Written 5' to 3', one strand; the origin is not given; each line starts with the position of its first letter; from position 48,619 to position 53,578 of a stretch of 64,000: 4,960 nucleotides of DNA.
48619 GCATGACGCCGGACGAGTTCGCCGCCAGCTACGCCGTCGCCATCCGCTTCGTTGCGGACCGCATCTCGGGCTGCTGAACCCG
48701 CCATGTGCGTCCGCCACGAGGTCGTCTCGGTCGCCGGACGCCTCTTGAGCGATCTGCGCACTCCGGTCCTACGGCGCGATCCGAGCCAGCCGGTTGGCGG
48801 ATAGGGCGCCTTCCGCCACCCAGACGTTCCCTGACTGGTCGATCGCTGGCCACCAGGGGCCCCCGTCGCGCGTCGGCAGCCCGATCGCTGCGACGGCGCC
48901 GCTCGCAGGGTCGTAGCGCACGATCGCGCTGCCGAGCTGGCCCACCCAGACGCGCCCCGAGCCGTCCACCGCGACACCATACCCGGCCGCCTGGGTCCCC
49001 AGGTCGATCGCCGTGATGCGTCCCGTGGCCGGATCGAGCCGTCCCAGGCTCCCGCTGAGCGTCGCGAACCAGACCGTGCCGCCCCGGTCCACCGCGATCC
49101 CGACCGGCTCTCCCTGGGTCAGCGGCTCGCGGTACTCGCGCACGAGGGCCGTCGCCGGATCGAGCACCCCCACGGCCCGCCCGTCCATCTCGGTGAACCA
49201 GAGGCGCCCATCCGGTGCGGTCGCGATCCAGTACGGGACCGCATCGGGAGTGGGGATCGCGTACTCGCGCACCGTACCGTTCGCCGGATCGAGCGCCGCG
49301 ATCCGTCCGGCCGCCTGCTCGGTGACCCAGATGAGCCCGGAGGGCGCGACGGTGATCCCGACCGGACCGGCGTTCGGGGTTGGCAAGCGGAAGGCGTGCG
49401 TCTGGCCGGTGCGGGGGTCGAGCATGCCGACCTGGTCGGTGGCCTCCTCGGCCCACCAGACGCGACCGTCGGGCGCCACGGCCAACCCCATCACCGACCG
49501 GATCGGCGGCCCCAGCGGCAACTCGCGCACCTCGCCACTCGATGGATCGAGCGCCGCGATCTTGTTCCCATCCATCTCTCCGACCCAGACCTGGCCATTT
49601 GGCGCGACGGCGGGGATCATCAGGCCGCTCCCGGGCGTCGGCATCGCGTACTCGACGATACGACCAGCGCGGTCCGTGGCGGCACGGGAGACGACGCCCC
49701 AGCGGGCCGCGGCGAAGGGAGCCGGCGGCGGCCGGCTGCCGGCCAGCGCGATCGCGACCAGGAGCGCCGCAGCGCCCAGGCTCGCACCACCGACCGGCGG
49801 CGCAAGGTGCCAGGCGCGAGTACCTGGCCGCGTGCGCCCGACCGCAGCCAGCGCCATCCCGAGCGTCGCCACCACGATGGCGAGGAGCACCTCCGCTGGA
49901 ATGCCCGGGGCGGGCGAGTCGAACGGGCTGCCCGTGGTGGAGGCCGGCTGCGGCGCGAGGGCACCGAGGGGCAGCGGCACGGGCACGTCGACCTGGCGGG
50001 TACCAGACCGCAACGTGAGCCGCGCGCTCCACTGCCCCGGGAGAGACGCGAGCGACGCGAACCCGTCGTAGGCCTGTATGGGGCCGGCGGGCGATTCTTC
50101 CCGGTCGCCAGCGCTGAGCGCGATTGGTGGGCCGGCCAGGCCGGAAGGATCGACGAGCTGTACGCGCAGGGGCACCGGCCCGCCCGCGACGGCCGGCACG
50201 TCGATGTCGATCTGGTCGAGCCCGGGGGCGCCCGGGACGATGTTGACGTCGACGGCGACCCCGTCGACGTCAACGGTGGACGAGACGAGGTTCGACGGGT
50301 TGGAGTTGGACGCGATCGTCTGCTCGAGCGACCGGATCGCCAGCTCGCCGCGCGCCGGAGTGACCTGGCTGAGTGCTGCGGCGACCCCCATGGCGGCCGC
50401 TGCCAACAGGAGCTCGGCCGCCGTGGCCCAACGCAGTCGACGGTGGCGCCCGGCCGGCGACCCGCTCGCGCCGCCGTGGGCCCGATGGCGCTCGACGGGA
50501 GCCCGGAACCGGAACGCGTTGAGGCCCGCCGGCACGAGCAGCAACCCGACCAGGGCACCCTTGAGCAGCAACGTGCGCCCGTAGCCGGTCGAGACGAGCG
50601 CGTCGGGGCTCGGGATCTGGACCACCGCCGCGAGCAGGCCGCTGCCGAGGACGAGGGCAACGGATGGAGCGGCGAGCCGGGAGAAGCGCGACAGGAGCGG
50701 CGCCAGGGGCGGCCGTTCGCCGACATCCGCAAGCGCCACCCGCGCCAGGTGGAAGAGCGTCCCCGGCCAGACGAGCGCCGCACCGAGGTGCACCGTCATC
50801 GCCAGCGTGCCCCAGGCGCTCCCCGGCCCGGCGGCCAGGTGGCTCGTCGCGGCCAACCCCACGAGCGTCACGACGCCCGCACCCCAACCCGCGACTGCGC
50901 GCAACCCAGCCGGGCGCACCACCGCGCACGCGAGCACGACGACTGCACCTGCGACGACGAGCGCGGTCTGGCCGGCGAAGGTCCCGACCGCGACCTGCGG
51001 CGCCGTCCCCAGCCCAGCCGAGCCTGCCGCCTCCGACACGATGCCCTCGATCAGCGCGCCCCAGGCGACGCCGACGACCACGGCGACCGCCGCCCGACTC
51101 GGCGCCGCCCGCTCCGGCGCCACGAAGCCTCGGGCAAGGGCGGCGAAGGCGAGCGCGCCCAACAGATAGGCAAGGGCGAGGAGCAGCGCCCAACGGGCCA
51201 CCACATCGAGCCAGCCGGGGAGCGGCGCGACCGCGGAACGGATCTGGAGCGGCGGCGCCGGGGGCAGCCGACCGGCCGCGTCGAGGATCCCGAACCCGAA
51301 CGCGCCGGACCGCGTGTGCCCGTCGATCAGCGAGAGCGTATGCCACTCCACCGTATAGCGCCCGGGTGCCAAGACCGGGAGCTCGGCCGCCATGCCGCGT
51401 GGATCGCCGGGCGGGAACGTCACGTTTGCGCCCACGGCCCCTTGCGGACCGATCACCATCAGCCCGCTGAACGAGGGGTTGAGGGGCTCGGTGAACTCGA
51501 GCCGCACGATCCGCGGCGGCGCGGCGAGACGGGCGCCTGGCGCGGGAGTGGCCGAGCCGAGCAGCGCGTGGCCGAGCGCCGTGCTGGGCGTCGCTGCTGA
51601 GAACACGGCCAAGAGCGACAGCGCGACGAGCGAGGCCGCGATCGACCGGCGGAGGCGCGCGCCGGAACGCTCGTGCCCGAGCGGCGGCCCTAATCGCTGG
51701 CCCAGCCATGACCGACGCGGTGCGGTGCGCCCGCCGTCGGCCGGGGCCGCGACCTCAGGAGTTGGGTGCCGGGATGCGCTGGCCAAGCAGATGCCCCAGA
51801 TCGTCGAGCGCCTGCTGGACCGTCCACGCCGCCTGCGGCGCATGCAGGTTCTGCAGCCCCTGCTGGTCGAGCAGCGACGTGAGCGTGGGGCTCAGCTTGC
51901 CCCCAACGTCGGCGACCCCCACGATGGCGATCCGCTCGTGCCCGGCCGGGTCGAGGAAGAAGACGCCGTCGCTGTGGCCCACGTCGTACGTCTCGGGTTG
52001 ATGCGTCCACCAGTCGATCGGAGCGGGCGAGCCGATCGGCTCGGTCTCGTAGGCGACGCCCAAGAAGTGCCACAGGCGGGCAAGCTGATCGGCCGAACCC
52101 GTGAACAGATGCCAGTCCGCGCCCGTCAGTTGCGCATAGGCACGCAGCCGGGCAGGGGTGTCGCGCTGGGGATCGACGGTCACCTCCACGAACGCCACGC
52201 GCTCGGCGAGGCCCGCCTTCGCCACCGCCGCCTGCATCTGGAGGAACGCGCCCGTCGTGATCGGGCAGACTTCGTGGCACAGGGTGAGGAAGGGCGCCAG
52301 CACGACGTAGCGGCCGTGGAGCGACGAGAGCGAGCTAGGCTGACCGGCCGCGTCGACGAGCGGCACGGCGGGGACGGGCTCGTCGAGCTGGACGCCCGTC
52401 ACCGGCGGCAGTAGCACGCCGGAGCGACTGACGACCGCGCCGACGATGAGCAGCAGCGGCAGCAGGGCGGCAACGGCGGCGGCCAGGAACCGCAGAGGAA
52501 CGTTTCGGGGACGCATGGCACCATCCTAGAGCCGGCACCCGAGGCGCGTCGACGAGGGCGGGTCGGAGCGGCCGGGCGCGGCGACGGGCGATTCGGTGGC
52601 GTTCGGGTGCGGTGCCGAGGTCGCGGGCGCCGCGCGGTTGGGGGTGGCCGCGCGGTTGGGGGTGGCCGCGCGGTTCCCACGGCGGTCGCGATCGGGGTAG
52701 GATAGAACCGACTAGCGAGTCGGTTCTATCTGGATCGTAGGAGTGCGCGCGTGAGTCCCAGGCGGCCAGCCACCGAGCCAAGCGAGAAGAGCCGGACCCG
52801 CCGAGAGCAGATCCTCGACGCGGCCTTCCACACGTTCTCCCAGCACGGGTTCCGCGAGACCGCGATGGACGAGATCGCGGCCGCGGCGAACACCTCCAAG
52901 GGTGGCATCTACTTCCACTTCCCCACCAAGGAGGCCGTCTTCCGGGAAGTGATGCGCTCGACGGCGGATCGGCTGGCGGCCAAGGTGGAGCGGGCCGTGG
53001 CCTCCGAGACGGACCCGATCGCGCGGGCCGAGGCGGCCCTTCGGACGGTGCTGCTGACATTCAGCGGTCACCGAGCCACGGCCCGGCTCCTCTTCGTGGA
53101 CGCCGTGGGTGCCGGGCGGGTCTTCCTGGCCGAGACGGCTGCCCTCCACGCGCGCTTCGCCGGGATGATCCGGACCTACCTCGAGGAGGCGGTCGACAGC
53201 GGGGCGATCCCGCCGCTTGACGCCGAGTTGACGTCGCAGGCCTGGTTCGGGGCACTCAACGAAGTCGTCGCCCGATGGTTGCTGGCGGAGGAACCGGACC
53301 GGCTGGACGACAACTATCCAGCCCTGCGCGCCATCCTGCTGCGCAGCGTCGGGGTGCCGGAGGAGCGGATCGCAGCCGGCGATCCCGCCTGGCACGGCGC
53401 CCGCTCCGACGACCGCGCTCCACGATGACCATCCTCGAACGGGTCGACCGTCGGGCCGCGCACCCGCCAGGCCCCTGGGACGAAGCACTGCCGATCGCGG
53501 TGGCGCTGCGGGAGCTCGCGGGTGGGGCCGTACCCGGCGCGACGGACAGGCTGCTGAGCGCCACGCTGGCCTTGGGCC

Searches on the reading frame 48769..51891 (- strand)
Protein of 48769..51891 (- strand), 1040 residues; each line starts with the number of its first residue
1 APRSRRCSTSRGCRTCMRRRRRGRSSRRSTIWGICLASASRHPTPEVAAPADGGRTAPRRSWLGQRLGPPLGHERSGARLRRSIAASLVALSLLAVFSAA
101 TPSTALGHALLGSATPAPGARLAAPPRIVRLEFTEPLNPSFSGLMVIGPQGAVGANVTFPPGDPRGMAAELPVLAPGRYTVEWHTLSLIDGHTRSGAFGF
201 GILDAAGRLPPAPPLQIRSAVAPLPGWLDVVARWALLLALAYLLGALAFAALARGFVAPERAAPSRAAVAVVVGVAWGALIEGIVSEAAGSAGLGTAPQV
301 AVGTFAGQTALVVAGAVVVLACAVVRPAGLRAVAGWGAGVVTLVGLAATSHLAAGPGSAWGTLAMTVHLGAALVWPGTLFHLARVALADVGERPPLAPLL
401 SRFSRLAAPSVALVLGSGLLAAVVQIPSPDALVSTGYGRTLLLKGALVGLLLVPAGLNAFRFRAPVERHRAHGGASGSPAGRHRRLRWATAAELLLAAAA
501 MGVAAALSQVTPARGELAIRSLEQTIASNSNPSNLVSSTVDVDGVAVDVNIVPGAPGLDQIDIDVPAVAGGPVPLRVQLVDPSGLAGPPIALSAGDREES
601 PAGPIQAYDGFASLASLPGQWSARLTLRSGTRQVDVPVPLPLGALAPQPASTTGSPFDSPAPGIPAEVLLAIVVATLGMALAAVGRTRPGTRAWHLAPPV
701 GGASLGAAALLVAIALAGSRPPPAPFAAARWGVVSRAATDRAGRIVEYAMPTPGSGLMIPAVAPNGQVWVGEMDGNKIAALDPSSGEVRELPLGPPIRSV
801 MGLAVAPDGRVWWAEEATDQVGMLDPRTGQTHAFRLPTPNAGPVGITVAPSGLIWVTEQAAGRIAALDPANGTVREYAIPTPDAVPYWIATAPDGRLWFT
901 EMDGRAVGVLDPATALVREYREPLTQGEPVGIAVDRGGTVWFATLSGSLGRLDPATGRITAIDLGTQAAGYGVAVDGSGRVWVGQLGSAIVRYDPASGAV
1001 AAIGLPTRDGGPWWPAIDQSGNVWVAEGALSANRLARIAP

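Call 12: search_protein_families(library=pfam, proteins=[window:48769-51891:-], max_evalue=0.001)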
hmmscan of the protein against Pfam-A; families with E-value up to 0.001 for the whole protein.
window:48769-51891:- (1040 aa): 8 families
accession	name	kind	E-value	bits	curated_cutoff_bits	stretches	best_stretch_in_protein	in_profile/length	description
PF24684.1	Vgb_lyase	-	6.6e-52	176.6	50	1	745-1035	3-287/290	Virginiamycin B lyase family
PF05425.18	CopD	-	3e-18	66.5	32.1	1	399-507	3-105/105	Copper resistance protein D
PF04234.18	CopC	-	3.7e-16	60.3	23.3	1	108-201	1-91/92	CopC domain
PF08450.18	SGL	-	1.5e-12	48.1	26.3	0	807-907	10-109/246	SMP-30/Gluconolactonase/LRE-like region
PF21959.2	DUF6923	-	4.1e-09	37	27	0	736-844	69-177/234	Repeat of unknown function (DUF6923)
PF01436.27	NHL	-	2.5e-05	24.5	20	0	842-858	3-19/28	NHL repeat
PF07494.17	Reg_prop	-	3.8e-05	23.8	20.4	0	930-944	8-22/24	Two component regulator propeller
PF16819.11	DUF5074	-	0.00048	19.7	27.2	0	777-838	164-225/353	Domain of unknown function (DUF5074)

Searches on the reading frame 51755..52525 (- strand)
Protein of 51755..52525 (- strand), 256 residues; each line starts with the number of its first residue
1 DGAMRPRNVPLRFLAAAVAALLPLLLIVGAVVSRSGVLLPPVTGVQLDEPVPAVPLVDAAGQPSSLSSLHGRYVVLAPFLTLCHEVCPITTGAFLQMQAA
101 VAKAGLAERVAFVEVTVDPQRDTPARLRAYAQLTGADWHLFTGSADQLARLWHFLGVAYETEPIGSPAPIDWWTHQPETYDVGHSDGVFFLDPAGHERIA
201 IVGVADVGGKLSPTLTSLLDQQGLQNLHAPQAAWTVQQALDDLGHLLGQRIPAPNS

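Call 12: search_protein_families(library=pfam, proteins=[window:51755-52525:-], max_evalue=0.001)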
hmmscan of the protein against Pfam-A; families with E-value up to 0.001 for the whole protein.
window:51755-52525:- (256 aa): 1 family
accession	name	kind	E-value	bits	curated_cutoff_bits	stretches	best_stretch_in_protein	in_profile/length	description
PF02630.20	SCO1-SenC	-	1.9e-20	73.6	22.8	1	56-195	6-132/134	SCO1/SenC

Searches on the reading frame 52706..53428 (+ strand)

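Call 12: search_protein_families(library=pfam, proteins=[window:52706-53428:+], max_evalue=0.001)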
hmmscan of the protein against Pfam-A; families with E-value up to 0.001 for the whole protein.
window:52706-53428:+ (240 aa): 3 families
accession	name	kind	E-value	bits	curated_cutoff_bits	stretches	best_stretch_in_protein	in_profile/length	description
PF00440.29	TetR_N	-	9.1e-18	64.2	24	1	36-82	1-47/47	Bacterial regulatory proteins, tetR family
PF17932.6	TetR_C_24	-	1.5e-06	28.9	26.4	1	102-191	2-90/114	Tetracyclin repressor-like, C-terminal domain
PF21351.2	TetR_C_41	-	0.00026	21.7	27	1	147-200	40-94/108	Tetracyclin repressor-like, C-terminal domain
